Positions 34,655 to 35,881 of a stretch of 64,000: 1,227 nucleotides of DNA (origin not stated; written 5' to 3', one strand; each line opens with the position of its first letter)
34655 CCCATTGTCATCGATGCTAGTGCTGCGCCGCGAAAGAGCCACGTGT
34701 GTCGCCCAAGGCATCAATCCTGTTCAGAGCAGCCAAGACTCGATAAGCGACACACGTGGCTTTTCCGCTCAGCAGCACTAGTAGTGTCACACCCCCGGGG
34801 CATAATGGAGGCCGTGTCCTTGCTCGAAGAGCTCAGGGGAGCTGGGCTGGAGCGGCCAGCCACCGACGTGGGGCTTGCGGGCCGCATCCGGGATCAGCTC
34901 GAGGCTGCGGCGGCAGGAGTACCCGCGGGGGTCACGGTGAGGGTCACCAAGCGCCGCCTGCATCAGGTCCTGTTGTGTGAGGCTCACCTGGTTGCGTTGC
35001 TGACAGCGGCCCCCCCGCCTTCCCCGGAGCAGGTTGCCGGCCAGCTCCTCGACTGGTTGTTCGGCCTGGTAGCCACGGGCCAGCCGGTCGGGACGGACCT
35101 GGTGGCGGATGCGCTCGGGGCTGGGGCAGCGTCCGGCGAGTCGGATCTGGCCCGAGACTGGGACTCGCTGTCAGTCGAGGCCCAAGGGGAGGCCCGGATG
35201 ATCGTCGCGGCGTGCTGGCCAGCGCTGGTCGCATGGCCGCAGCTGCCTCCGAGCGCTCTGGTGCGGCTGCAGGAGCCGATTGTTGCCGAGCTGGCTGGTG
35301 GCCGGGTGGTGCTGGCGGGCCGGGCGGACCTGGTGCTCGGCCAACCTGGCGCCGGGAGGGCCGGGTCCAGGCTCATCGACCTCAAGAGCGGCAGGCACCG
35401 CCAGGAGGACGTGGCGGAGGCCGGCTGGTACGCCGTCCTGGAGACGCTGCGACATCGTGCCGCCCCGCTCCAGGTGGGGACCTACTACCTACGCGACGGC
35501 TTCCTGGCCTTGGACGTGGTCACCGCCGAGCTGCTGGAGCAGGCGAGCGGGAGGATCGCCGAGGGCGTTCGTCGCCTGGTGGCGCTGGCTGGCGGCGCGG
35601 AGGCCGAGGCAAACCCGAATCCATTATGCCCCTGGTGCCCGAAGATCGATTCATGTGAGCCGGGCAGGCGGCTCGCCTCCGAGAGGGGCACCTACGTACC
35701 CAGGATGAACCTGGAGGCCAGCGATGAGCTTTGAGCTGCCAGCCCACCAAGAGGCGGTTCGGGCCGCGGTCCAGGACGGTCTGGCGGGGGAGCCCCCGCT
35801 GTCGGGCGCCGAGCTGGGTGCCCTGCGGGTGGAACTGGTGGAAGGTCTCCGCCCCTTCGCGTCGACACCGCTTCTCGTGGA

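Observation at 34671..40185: Translationally coupled four-gene operon: Cas4-like Fe-S nuclease, degenerate Cas4-like paralog, YprB/MrfB-like exonuclease, MrfA/DUF1998 DEAH helicase. Candidate undescribed DNA-processing or defence module.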

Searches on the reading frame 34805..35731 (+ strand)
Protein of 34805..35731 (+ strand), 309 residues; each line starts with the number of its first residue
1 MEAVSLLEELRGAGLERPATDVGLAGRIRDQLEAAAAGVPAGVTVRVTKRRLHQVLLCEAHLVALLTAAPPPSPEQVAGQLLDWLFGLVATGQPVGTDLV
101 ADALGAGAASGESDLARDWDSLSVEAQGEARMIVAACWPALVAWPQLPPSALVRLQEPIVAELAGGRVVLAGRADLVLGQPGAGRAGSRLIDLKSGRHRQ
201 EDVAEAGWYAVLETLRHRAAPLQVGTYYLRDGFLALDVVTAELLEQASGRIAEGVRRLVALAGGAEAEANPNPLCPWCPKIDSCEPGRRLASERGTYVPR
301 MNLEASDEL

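Call 4: search_protein_families(library=pfam, proteins=[window:34805-35731:+], max_evalue=0.1)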
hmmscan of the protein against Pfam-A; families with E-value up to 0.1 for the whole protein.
seq(309 aa): 2 families
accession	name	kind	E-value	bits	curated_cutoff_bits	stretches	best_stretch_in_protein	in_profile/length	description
PF12705.13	PDDEXK_1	-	5.6e-08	33.5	22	1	124-284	83-246/247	PD-(D/E)XK nuclease superfamily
PF19901.4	DUF6374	-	0.061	13.4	25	0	238-261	30-53/59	Family of unknown function (DUF6374)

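Call 7: search_protein_families(library=padloc, proteins=[window:34805-35731:+], max_evalue=0.01)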
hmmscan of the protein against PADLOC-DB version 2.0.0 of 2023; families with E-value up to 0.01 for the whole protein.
window:34805-35731:+ (309 aa): 1 family
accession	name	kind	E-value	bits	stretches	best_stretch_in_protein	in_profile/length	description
PDLC00059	DruK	-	2.2e-08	31.7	1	169-287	125-237/326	PD-(D/E)XK nuclease superfamily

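Call 8: search_protein_families(library=ncbifam, proteins=[window:34805-35731:+], max_evalue=0.01)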
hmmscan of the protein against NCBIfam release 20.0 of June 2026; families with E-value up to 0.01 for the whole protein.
window:34805-35731:+ (309 aa): 0 families

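Call 21: find_homologous_proteins(query=window:34805-35731:+, max_evalue=0.001)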
Query window:34805-35731:+ (309 aa): 19 proteins with E <= 0.001 among 8000 candidates.
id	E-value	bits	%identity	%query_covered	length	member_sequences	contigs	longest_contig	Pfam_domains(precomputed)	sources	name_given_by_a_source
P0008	1.7e-142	493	91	81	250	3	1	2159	PF12705.14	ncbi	ncbi:MAG: PD-(D/E)XK nuclease family protein, partial [Acidimicrobiales bacterium]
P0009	7.0e-127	441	69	99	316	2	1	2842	PF12705.14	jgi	jgi:hypothetical protein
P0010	4.3e-120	419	68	98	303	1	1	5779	PF12705.14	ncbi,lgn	-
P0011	8.3e-111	388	64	96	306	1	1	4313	PF12705.14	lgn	-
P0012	7.2e-102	359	60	95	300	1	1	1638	PF12705.14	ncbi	-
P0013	1.9e-99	351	61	94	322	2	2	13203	-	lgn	-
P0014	5.0e-98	346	62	86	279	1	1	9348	PF12705.14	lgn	-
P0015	8.4e-92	326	57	95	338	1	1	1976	-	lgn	-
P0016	3.9e-91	324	55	98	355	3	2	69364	PF12705.14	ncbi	ncbi:MAG: hypothetical protein ACRDX8_01440 [Acidimicrobiales bacterium]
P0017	3.6e-88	314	57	94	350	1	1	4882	PF12705.14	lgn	-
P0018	3.4e-77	278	51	94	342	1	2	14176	-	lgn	-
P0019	2.9e-76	275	52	91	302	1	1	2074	PF12705.14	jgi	jgi:hypothetical protein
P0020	1.0e-71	260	51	88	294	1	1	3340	PF12705.14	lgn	-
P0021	2.0e-50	190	46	92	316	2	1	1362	-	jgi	-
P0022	3.9e-45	173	42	97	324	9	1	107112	-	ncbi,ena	-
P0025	2.4e-39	154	40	95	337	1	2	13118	-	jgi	jgi:hypothetical protein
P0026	2.2e-19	88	32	89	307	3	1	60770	PF12705.14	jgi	jgi:hypothetical protein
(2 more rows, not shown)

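Call 22: find_encoding_contigs(protein=P0022, flank=10000, max_places=2)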
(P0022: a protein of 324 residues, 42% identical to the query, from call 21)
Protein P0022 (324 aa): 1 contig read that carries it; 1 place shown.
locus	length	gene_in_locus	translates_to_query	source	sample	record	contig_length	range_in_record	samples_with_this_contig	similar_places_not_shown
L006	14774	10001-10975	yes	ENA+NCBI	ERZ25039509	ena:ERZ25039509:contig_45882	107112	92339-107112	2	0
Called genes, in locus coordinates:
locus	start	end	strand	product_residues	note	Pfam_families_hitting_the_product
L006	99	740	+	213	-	PF06778:Chlor_dismutase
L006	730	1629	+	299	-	PF02540:NAD_synthase (weak)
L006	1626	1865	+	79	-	PF09383:NIL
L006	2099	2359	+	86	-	-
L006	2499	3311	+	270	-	PF00005:ABC_tran, PF02463:SMC_N (weak), PF13401:AAA_22 (weak), PF13304:AAA_21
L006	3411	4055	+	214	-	PF12849:PBP_like_2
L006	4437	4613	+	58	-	-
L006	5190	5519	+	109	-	-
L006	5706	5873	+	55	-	-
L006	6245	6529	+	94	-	PF00528:BPD_transp_1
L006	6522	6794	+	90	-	-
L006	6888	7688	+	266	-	PF00072:Response_reg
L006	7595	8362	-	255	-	PF12535:Nudix_N, PF00293:NUDIX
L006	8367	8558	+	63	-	-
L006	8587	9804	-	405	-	PF01734:Patatin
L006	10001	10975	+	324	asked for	-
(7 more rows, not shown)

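Call 23: find_encoding_contigs(protein=P0026, flank=10000, max_places=2)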
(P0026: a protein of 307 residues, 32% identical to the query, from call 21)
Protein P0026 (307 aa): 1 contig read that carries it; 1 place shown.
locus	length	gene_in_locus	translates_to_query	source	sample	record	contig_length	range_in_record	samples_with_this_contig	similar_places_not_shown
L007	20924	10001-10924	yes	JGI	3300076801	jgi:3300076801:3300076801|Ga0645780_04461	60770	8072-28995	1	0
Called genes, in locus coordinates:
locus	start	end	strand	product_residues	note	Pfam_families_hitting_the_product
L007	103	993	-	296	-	PF00756:Esterase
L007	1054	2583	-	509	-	PF03060:NMO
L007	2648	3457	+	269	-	PF00376:MerR (weak), PF13411:MerR_1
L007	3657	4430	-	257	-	PF11716:MDMPI_N, PF07398:MDMPI_C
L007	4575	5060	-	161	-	PF06445:GyrI-like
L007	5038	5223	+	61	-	-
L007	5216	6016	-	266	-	PF00589:Phage_integrase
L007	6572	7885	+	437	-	PF02353:CMAS, PF13489:Methyltransf_23, PF08241:Methyltransf_11, PF08242:Methyltransf_12, PF13649:Methyltransf_25, PF13847:Methyltransf_31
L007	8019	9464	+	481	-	PF22778:VCPO_2nd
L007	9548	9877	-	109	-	-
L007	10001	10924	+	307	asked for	PF12705:PDDEXK_1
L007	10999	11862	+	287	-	PF01553:Acyltransferase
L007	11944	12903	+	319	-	PF01370:Epimerase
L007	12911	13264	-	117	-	PF13669:Glyoxalase_4 (weak)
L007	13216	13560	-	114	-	-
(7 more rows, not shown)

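Call 24: find_encoding_contigs(protein=P0025, flank=10000, max_places=2)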
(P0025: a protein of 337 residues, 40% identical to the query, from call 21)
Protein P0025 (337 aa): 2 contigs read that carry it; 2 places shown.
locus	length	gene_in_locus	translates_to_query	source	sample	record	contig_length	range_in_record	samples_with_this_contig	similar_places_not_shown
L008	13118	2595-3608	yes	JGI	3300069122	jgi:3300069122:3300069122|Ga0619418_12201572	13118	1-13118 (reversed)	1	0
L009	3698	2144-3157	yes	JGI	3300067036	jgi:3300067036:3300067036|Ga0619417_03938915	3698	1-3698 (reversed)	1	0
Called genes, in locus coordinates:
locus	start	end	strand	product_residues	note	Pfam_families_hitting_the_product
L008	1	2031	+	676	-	?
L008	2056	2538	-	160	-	PF00583:Acetyltransf_1, PF13673:Acetyltransf_10 (weak), PF13508:Acetyltransf_7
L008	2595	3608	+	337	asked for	-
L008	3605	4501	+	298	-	-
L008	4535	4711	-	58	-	-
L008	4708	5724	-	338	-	PF00230:MIP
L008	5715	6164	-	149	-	PF00903:Glyoxalase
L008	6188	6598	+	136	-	PF01022:HTH_5, PF12840:HTH_20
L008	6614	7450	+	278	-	PF01135:PCMT (weak), PF01209:Ubie_methyltran, PF06325:PrmA (weak), PF13489:Methyltransf_23, PF13649:Methyltransf_25, PF13847:Methyltransf_31, PF08241:Methyltransf_11, PF08242:Methyltransf_12, +1 more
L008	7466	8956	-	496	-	PF00743:FMO-like, PF01266:DAO (faint), PF07992:Pyr_redox_2, PF13450:NAD_binding_8, PF13454:NAD_binding_9 (faint), PF13738:Pyr_redox_3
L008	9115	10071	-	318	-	PF00800:PDT, PF01842:ACT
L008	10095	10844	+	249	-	PF00731:AIRC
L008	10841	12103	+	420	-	PF01969:Ni_insertion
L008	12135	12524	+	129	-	-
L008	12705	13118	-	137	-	?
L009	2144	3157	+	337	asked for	-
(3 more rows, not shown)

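Call 46: search_solved_structures(query=A2, max_evalue=1)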
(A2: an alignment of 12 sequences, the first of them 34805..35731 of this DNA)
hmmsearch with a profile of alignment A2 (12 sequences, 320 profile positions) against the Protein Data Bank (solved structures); distinct sequences matched with E-value up to 1: 5.
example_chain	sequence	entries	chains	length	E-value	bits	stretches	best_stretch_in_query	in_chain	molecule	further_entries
9h91_S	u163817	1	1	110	0.41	13.2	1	71-134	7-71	50S ribosomal protein L22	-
9ota_B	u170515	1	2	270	0.43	13.1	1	126-183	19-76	Potassium channel subfamily K member 6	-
9otk_B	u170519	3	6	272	0.43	13.1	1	126-183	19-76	Potassium channel subfamily K member 6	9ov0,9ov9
9ovd_B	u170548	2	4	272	0.44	13.1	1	126-183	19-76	Potassium channel subfamily K member 6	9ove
9e94_A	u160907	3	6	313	0.47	13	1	126-183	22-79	Potassium channel subfamily K member 6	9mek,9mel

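Call 63: find_encoding_contigs(protein=P0018, flank=10000, max_places=2)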
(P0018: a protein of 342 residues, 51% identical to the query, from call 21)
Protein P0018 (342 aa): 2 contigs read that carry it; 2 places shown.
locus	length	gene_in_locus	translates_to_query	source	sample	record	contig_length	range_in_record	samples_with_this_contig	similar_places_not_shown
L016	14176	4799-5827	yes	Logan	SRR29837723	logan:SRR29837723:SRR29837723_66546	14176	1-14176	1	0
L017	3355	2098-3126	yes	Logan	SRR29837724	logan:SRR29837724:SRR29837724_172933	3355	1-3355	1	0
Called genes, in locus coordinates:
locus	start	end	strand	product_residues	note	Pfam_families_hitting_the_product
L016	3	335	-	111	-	?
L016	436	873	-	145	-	-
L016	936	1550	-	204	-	PF09335:VTT_dom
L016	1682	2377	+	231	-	-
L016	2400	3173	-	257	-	PF00106:adh_short, PF08659:KR, PF13561:adh_short_C2, PF23441:SDR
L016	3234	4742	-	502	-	PF01039:Carboxyl_trans, PF03255:ACCA (faint)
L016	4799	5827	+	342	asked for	-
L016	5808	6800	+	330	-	-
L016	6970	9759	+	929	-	-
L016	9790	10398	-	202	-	PF00132:Hexapep, PF14602:Hexapep_2 (weak)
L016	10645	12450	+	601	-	PF20254:DMFA2_C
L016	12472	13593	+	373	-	PF11258:DUF3048, PF17479:DUF3048_C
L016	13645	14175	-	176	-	?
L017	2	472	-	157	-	?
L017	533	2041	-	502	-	PF01039:Carboxyl_trans, PF03255:ACCA (faint)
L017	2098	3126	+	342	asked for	-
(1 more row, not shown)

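Call 64: find_encoding_contigs(protein=P0013, flank=10000, max_places=2)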
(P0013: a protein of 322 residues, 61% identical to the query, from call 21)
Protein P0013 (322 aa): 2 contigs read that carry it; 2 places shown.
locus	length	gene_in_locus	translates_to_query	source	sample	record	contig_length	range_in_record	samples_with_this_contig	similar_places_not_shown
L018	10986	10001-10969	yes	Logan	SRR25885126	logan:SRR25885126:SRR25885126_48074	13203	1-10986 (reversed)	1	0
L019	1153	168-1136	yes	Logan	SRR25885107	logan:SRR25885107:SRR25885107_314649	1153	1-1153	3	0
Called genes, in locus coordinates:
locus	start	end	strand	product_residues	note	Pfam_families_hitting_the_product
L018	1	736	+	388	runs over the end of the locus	-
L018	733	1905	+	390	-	-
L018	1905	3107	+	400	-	PF01935:DUF87 (weak)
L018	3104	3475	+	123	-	-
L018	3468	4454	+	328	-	PF01464:SLT (weak), PF00877:NLPC_P60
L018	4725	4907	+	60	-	-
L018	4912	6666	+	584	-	PF02534:T4SS-DNA_transf, PF10412:TrwB_AAD_bind, PF12696:TraG-D_C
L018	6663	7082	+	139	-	-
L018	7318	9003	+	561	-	PF00239:Resolvase, PF07508:Recombinase (weak), PF13408:Zn_ribbon_recom (faint)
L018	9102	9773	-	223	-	-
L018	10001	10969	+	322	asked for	-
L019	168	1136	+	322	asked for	-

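Call 65: search_protein_families(library=pfam, proteins=[L016:6970-9756:+, L016:5808-6797:+, L008:3605-4498:+], max_evalue=0.01)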
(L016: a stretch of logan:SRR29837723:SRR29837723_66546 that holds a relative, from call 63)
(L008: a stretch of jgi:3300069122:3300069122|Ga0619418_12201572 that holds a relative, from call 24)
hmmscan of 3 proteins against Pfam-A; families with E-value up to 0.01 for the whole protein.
L016:6970-9756:+ (929 aa): 2 families
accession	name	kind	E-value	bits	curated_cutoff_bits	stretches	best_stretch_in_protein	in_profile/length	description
PF06728.19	PIG-U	-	7.5e-05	22.4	24.5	1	151-274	70-194/378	GPI transamidase subunit PIG-U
PF09594.16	GT87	-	0.00014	22.1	25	1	165-393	18-230/237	Glycosyltransferase family 87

L016:5808-6797:+ (330 aa): 0 families

L008:3605-4498:+ (298 aa): 0 families

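Call 71: predict_structure(alignment_id=A2)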
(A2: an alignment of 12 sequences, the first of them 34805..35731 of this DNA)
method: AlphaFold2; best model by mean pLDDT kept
length: 309 residues; sequences in the alignment: 12
mean_pLDDT: 84.4   pTM: 0.81
mean pLDDT of the five models: 84.4, 82.8, 82.1, 81.8, 80.4
residues with pLDDT >= 90: 175; 70-90: 84; 50-70: 33; < 50: 17
segments of 3 or more residues with pLDDT < 50: 295-309
pLDDT, mean of each block of 10 residues (from residue 1): 68 75 90 96 94 90 83 91 94 92 95 93 96 95 85 90 96 91 77 84 85 92 91 90 94 97 89 66 58 45 29
secondary structure, 60 per line:
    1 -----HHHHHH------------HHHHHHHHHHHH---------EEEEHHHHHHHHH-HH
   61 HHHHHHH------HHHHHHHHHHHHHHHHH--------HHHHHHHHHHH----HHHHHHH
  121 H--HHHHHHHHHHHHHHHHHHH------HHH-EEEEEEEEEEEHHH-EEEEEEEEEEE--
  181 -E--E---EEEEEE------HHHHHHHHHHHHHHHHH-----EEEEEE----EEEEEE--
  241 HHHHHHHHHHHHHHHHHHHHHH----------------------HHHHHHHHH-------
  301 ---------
elements in order: H6-11 H24-35 E45-48 H49-57 H59-67 H74-90 H99-109 H114-121 H124-142 E153-163 E168-178 E189-194 H201-217 E223-228 E233-238 H241-262 H285-293

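Call 74: fold_search(model_id=the predicted structure, library=pdb)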
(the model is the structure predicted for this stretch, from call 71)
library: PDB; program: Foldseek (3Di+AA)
matches with E <= 10: 188; with E <= 0.001: 21
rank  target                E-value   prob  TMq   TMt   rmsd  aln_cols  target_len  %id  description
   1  9iac_A                6.8e-07  1.00  0.45  0.51   6.9       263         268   18  Structure of the Argonaute-associated Cas4 family protein 1 (ACE1) from Microcystis aeruginosa (MaACE1) (released 2025-04-23)
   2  9iac_B                1.6e-06  1.00  0.46  0.51   7.3       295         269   16  Structure of the Argonaute-associated Cas4 family protein 1 (ACE1) from Microcystis aeruginosa (MaACE1) (released 2025-04-23)
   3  9iab_A                3.2e-06  1.00  0.45  0.50   7.1       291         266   13  Structure of the Argonaute-associated Cas4 family protein 1 (ACE1) from Chroococcidiopsis thermalis (CtACE1) (released 2025-04-23)
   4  9np6_A                6.2e-06  1.00  0.46  0.19  16.6       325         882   19  Cryo-EM structure of AdnA(D934A)-AdnB(D1014A) in complex with AMPPNP and blunt end DNA (released 2025-03-19)
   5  9iab_B                6.2e-06  1.00  0.41  0.46   9.6       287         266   14  Structure of the Argonaute-associated Cas4 family protein 1 (ACE1) from Chroococcidiopsis thermalis (CtACE1) (released 2025-04-23)
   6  7sjr_A                6.9e-06  1.00  0.51  0.20  22.7       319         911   18  Cryo-EM structure of AdnA-AdnB(W325A) in complex with DNA and AMPPNP (released 2021-12-22)
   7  5eax_A                2.4e-05  1.00  0.51  0.17   6.4       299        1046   16  Crystal structure of Dna2 in complex with an ssDNA (released 2015-11-18)
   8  5ean_A                2.6e-05  1.00  0.43  0.15  11.0       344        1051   17  Crystal structure of Dna2 in complex with a 5' overhang DNA (released 2015-11-18)
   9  5eaw_A                4.1e-05  1.00  0.41  0.14   9.3       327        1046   16  Crystal structure of Dna2 nuclease-helicase (released 2015-11-18)
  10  6ppr_A                5.0e-05  1.00  0.49  0.21  16.0       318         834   20  Cryo-EM structure of AdnA(D934A)-AdnB(D1014A) in complex with AMPPNP and DNA (released 2019-11-20)
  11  6ppu_A                1.1e-04  1.00  0.50  0.29  15.6       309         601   19  Cryo-EM structure of AdnAB-AMPPNP-DNA complex (released 2019-11-20)
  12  3h4r                  1.5e-04  1.00  0.41  0.55   7.7       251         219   12  Crystal structure of E. coli RecE exonuclease (released 2009-05-26)
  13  3l0a                  1.6e-04  1.00  0.45  0.52   7.0       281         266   11  Crystal structure of Putative exonuclease (RER070207002219) from Eubacterium rectale at 2.19 A resolution (released 2010-01-12)
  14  4ceh_B                3.5e-04  1.00  0.47  0.16   8.0       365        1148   14  Crystal structure of AddAB with a forked DNA substrate (released 2014-03-12)
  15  7mi5_A                3.7e-04  1.00  0.39  0.23   8.5       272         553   15  Asymmetrical PAM-Non PAM prespacer bound Cas4/Cas1/Cas2 complex (released 2021-11-17)
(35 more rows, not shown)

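Call 76: find_related_loci(query=A2, collection=metagenome_contigs, flank=8000)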
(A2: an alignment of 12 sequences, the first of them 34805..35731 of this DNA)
Query A2 (309 aa) in metagenome_contigs; peptide patterns used: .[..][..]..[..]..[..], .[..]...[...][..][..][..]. (x = any residue, [..] = any of these).
600 stretches matched a pattern (row limit reached: there are more); 54 encode a relative of the query (tblastn E <= 1e-3); 54 distinct loci.
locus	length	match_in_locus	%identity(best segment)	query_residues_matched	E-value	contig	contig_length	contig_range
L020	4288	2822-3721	55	4-299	3e-91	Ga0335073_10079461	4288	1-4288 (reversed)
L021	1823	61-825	55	42-295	4e-77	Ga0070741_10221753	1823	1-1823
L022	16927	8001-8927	43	2-308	1e-56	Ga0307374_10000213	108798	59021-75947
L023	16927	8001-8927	42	2-308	1e-53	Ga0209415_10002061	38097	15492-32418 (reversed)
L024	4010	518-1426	44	1-300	4e-51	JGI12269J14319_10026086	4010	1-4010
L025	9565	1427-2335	44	1-300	4e-50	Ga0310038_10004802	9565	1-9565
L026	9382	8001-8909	44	1-300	1e-49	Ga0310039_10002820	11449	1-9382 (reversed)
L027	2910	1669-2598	41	2-308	6e-49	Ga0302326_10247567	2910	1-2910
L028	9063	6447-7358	42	1-301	1e-47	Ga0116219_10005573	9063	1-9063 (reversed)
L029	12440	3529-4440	42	1-301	1e-47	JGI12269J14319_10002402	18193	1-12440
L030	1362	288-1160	46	6-288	2e-49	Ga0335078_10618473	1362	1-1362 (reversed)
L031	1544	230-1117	40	5-295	2e-48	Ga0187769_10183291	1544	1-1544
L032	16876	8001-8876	42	6-291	8e-47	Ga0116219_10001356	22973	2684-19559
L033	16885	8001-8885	43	6-294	3e-46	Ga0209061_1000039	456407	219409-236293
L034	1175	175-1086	42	1-301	6e-49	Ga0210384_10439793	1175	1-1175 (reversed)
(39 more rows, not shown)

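Call 77: find_related_loci(query=A2, collection=viral_contigs, flank=8000)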
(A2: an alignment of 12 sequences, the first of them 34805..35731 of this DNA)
Query A2 (309 aa) in viral_contigs; peptide patterns used: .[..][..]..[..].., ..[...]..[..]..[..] (x = any residue, [..] = any of these).
168 stretches matched a pattern; 5 encode a relative of the query (tblastn E <= 1e-3); 5 distinct loci.
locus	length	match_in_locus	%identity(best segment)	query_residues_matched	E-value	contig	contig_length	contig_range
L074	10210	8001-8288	23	190-285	4e-6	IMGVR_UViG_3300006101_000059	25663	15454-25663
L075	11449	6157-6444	23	190-285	4e-6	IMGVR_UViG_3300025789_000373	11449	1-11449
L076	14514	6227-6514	23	190-285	4e-6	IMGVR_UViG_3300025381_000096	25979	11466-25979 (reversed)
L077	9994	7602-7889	23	190-285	4e-6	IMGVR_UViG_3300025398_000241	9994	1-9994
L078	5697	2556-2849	30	191-289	9e-6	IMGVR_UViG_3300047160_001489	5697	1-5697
